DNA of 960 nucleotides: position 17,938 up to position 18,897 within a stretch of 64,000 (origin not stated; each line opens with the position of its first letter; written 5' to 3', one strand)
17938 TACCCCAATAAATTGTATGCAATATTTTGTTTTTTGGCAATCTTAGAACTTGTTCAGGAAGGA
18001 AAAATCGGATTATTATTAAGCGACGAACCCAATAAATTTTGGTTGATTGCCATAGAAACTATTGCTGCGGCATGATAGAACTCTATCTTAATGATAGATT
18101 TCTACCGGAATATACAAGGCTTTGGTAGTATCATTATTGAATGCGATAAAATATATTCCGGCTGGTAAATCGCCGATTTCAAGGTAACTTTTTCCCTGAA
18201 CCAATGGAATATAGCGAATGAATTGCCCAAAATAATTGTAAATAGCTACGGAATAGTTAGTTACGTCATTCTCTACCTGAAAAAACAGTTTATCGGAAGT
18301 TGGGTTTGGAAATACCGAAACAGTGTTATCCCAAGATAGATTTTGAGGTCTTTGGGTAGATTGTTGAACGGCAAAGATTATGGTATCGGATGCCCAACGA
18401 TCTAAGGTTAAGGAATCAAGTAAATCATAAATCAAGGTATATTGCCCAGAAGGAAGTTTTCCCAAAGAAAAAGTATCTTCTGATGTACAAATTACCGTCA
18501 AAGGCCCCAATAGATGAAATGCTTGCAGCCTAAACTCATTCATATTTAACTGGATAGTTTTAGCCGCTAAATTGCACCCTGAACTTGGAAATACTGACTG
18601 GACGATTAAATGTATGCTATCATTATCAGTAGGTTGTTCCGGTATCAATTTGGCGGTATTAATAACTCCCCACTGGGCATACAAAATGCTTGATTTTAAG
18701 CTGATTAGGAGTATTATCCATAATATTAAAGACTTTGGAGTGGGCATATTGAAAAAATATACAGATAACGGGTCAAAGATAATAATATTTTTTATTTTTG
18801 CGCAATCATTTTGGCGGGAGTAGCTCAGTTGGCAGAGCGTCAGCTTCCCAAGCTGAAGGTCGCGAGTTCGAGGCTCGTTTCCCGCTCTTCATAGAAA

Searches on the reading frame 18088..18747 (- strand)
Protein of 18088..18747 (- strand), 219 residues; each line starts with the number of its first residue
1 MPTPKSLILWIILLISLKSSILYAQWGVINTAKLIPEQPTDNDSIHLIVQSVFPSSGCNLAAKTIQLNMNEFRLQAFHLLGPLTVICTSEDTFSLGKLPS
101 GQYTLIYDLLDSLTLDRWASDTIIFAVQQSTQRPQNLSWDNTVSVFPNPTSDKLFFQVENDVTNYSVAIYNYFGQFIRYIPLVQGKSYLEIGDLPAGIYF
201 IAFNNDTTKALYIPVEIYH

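Call 6: search_protein_families(library=pfam, proteins=[window:18088-18747:-], max_evalue=0.001)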
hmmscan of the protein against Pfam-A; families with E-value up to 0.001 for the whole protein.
window:18088-18747:- (219 aa): 1 family
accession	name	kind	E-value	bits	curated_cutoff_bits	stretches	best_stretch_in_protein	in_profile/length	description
PF18962.6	Por_Secre_tail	-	1.2e-10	42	27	1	145-209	1-68/75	Secretion system C-terminal sorting domain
